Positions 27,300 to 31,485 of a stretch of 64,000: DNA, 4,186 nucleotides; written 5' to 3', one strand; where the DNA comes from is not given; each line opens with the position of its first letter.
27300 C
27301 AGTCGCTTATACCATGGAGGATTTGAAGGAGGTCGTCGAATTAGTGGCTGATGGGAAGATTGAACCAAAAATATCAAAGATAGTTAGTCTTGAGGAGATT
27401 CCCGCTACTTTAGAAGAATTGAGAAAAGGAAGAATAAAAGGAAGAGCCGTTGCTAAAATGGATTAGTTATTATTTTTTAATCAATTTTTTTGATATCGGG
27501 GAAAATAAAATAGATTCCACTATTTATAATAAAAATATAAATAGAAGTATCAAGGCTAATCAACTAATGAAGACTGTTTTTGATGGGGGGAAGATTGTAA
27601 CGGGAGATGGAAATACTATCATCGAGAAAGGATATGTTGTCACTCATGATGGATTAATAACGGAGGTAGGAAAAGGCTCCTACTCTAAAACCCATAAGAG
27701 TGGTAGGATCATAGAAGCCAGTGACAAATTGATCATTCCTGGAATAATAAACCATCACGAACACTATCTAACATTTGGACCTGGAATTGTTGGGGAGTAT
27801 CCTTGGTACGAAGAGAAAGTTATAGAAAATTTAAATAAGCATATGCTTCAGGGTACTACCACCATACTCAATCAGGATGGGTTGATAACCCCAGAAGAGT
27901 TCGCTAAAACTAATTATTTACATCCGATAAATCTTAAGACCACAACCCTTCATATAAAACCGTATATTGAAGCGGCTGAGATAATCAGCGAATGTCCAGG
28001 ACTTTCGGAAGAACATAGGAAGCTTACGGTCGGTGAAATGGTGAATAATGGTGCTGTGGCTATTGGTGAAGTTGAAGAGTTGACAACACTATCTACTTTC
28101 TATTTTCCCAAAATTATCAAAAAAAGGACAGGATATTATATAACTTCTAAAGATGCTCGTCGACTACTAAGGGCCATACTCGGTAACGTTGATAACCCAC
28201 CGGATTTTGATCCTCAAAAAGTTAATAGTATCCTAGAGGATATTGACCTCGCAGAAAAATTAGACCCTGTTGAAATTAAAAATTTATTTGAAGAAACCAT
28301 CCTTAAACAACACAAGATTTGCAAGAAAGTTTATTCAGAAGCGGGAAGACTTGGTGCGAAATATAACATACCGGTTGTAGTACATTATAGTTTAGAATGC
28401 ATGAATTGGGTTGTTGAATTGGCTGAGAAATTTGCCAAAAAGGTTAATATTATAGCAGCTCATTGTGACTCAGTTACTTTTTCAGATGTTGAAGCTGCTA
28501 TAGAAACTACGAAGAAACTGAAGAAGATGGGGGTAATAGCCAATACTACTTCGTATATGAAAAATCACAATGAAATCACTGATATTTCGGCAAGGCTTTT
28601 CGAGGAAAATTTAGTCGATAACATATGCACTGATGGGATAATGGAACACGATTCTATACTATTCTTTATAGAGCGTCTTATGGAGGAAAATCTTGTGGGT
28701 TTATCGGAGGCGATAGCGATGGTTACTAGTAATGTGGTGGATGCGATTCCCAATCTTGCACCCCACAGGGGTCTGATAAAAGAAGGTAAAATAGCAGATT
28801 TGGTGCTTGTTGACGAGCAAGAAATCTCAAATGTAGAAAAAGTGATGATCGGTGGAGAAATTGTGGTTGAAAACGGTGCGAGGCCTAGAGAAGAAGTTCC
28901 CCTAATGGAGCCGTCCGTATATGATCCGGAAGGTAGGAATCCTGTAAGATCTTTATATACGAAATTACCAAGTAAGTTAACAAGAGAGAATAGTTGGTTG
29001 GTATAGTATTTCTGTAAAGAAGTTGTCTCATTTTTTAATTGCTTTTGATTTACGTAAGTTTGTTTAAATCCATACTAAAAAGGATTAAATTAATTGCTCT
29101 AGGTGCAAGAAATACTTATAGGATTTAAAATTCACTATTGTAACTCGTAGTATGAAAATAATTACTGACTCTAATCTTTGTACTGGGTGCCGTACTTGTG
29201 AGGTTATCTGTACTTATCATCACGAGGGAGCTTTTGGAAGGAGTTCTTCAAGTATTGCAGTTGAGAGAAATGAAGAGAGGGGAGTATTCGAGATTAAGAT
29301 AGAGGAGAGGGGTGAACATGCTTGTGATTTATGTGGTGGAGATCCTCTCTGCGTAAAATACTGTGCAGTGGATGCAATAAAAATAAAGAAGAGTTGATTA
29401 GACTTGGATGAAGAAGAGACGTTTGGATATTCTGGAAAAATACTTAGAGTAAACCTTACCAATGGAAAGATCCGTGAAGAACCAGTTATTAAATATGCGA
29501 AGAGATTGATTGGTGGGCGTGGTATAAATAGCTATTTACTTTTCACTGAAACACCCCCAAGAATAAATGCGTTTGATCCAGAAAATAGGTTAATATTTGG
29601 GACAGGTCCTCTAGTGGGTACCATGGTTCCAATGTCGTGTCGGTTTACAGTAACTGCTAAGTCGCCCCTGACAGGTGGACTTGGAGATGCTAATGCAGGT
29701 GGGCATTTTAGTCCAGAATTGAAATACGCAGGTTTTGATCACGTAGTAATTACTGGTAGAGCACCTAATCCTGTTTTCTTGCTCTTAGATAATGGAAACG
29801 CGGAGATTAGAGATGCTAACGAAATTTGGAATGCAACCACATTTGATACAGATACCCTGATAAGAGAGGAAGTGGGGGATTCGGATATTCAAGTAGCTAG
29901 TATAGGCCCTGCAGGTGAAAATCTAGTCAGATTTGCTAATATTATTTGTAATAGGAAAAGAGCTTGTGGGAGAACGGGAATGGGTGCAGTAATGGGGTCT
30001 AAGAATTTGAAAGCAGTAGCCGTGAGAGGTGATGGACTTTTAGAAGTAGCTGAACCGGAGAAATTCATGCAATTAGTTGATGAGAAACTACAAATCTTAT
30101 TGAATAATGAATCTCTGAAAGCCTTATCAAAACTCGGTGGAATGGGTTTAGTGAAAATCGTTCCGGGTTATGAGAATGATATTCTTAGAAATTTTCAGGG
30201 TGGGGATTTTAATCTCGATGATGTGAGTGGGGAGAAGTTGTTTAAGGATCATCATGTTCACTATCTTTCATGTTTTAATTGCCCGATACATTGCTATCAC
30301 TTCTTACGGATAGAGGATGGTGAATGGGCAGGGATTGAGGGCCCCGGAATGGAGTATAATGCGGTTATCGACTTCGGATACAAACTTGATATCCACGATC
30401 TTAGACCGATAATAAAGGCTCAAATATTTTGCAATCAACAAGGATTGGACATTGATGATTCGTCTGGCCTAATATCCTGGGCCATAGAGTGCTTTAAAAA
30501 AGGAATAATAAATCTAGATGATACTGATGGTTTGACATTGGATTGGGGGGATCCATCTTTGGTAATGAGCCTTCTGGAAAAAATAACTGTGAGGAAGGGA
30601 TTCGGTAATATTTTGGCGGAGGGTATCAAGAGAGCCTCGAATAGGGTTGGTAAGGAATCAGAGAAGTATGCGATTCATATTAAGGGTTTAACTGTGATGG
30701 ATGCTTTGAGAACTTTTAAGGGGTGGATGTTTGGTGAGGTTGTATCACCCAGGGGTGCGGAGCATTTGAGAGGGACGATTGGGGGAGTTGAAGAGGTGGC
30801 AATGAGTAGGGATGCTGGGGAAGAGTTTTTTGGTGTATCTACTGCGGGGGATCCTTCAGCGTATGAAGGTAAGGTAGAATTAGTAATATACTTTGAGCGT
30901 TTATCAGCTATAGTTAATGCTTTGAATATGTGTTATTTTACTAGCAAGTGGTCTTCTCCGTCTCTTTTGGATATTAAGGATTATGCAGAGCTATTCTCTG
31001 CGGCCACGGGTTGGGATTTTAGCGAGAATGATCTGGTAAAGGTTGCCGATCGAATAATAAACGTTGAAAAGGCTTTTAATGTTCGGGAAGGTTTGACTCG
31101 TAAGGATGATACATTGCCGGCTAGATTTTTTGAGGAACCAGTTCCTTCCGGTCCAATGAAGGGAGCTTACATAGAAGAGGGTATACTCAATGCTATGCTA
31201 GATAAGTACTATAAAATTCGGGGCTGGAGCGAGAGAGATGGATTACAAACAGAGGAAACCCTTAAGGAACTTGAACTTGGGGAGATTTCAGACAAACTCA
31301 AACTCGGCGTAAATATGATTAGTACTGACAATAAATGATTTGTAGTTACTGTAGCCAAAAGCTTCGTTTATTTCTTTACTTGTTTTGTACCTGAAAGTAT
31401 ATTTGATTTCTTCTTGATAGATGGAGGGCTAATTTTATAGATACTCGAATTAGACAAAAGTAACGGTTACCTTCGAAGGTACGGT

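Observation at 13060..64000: ~50-kb island that reads like an undescribed anaerobic catabolic pathway for 5-substituted (amino)pyrimidines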

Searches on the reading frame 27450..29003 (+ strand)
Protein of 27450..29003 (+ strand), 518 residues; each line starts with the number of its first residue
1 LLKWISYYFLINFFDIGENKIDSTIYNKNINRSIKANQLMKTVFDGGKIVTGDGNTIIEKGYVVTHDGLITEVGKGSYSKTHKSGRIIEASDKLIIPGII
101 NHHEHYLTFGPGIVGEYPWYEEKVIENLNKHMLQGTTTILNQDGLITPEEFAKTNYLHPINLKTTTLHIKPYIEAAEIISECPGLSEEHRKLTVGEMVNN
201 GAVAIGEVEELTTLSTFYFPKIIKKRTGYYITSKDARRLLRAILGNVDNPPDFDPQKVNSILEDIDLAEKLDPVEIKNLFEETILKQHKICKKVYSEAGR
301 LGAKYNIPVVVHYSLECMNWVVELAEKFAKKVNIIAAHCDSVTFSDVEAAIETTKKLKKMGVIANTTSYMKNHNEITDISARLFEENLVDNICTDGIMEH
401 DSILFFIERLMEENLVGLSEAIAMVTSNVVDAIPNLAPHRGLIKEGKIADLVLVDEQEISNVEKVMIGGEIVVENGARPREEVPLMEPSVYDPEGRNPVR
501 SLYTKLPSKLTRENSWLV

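Call 4: search_protein_families(library=pfam, proteins=[window:27450-29003:+])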
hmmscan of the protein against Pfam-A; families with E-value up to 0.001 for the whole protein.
window:27450-29003:+ (518 aa): 2 families
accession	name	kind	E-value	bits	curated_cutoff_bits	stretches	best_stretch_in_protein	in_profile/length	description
PF01979.26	Amidohydro_1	-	8.7e-11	42.1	25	1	323-472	180-345/345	Amidohydrolase family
PF07969.17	Amidohydro_3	-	7.5e-05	22.8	29.7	0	408-472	399-471/472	Amidohydrolase family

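Call 9: search_protein_families(library=ncbifam, proteins=[window:27450-29003:+], max_evalue=0.00001)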
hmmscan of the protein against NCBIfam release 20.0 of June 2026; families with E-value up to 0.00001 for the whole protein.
window:27450-29003:+ (518 aa): 25 families
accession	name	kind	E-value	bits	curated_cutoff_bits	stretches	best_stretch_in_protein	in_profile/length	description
NF011990.0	PRK15446.2-6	subfamily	1.2e-16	60.4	233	1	383-475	295-385/390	alpha-D-ribose 1-methylphosphonate 5-triphosphate diphosphatase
NF005540.0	PRK07203.1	equivalog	2.6e-14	52.7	444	1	45-114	5-77/444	putative aminohydrolase SsnA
TIGR02318.1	phosphono_phnM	equivalog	4.4e-14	52.2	390.55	1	381-472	285-375/376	phosphonate metabolism protein PhnM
TIGR03314.1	Se_ssnA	subfamily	8.4e-11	41.4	455.5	1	47-116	6-78/441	putative selenium metabolism protein SsnA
NF004701.0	PRK06038.1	equivalog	3.5e-10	39.2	609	1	44-106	8-66/432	N-ethylammeline chlorohydrolase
NF011987.0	PRK15446.2-3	subfamily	5.5e-10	38.6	253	1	382-477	295-388/395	alpha-D-ribose 1-methylphosphonate 5-triphosphate diphosphatase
NF011986.0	PRK15446.2-2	equivalog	2.9e-09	36.2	465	0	367-473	274-378/406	alpha-D-ribose 1-methylphosphonate 5-triphosphate diphosphatase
NF011984.0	PRK15446.1-5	equivalog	5.5e-09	35.3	260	0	377-470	285-376/379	alpha-D-ribose 1-methylphosphonate 5-triphosphate diphosphatase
NF006055.0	PRK08203.1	equivalog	2.1e-08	33.2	532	1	42-106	7-71/455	8-oxoguanine deaminase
TIGR01178.1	ade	equivalog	1.9e-07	29.9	472.5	0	361-474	219-332/552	adenine deaminase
NF011989.0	PRK15446.2-5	equivalog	3.3e-07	29.4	565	0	386-475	294-380/385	alpha-D-ribose 1-methylphosphonate 5-triphosphate diphosphatase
NF011983.0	PRK15446.1-4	equivalog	4.9e-07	29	486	0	331-460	236-366/379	alpha-D-ribose 1-methylphosphonate 5-triphosphate diphosphatase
NF004995.0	PRK06380.1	subfamily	5.3e-07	29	567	0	42-105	3-62/418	metal-dependent hydrolase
TIGR01224.1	hutI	equivalog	5.4e-07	28.8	298.15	0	59-107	2-50/377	imidazolonepropionase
NF005557.0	PRK07228.1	equivalog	5.4e-07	28.7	522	1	41-106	2-65/445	5'-deoxyadenosine deaminase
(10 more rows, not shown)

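Call 23: search_solved_structures(query=window:27450-29003:+, max_evalue=0.01)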
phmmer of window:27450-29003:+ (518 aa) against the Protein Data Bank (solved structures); distinct sequences matched with E-value up to 0.01: 10.
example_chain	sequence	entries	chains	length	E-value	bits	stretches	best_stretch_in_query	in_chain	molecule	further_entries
4wgx_A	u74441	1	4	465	3.5e-06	29.3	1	45-141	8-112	Molinate hydrolase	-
4ub9_A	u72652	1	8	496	4.2e-06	29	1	44-141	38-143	Molinate hydrolase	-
2vun_A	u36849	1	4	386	0.00096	21.2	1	41-107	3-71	ENAMIDASE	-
4bkn_A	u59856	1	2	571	0.0026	19.8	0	42-110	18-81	DIHYDROPYRIMIDINASE-RELATED PROTEIN 3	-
4cnt_A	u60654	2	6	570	0.0026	19.8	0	42-110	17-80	DIHYDROPYRIMIDINASE-LIKE 3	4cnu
4cns_A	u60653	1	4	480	0.0032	19.5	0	43-111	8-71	DIHYDROPYRIMIDINASE-LIKE 3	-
7cf6_B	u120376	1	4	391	0.008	18.2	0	402-477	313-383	Isoaspartyl dipeptidase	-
7cdh_X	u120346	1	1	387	0.0082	18.1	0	402-477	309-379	Isoaspartyl dipeptidase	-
2qs8_A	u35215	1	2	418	0.0091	18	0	41-106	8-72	Xaa-Pro Dipeptidase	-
4whb_E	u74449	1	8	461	0.01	17.9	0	410-481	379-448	Phenylurea hydrolase B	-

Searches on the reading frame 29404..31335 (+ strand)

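Call 4: search_protein_families(library=pfam, proteins=[window:29404-31335:+])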
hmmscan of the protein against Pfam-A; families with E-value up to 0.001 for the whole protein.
window:29404-31335:+ (644 aa): 2 families
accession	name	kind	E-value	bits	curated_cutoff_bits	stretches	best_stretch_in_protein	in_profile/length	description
PF01314.23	AFOR_C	-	2.9e-107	359.6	27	1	227-625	5-385/385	Aldehyde ferredoxin oxidoreductase, domains 2 & 3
PF02730.20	AFOR_N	-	1.7e-78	263.4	29.8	1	11-209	1-198/199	Aldehyde ferredoxin oxidoreductase, N-terminal domain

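Call 10: search_protein_families(library=ncbifam, proteins=[window:29404-31335:+], max_evalue=0.00001)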
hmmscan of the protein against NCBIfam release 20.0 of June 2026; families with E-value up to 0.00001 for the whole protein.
window:29404-31335:+ (644 aa): 2 families
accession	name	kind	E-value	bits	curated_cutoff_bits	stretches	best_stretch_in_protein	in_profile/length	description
NF007354.0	PRK09849.1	equivalog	2.1e-79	268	868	2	4-235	3-235/703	aldehyde ferredoxin oxidoreductase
NF040818.1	GAPOR_Arch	equivalog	6.6e-11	41.2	1300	1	14-135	6-125/654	glyceraldehyde-3-phosphate:ferredoxin oxidoreductase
